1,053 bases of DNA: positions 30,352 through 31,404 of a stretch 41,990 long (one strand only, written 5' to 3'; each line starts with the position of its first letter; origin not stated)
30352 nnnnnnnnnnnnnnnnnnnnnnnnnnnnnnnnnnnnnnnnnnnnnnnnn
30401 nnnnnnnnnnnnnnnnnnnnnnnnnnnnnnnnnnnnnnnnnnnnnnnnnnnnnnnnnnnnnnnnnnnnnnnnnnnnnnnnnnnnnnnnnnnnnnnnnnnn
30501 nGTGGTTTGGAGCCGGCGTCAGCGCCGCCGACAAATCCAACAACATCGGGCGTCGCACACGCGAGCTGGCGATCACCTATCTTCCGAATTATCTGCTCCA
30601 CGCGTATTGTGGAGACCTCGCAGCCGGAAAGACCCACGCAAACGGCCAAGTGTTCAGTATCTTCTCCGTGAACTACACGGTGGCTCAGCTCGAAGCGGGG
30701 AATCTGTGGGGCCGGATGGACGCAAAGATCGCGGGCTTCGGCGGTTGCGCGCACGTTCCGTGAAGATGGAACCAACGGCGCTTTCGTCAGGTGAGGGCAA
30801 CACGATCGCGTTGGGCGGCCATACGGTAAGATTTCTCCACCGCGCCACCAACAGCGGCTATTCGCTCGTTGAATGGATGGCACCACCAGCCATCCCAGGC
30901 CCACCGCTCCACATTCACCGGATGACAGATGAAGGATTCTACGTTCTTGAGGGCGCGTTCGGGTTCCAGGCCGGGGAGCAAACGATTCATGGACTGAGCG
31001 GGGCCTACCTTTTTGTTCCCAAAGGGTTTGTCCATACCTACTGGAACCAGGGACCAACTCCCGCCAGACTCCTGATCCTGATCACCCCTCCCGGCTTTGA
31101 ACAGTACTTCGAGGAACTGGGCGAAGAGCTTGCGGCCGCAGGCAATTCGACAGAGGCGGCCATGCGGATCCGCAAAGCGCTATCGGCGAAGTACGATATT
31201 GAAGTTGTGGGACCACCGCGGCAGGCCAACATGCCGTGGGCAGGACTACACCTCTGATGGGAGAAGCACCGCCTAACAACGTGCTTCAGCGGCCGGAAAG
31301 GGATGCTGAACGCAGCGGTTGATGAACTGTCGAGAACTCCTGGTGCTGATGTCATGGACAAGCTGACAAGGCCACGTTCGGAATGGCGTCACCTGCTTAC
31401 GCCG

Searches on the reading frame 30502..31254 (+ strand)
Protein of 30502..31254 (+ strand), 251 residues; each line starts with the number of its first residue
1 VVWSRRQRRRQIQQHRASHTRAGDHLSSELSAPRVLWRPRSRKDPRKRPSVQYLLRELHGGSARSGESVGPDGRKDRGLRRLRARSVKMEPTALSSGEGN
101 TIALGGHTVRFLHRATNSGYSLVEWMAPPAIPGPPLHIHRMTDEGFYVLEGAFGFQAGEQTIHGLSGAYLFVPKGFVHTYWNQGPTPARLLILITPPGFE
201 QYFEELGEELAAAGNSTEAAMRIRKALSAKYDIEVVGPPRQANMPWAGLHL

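Call 4: search_protein_families(library=pfam, proteins=[window:30502-31254:+], max_evalue=0.01)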
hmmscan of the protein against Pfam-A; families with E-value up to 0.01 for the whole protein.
window:30502-31254:+ (251 aa): 2 families
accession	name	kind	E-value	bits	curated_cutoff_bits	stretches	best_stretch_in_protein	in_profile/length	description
PF07883.17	Cupin_2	-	1.7e-10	40.9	27.2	1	133-192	10-68/70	Cupin domain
PF05899.18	Cupin_3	-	0.0041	17.2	23.5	1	142-178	25-62/74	EutQ-like cupin domain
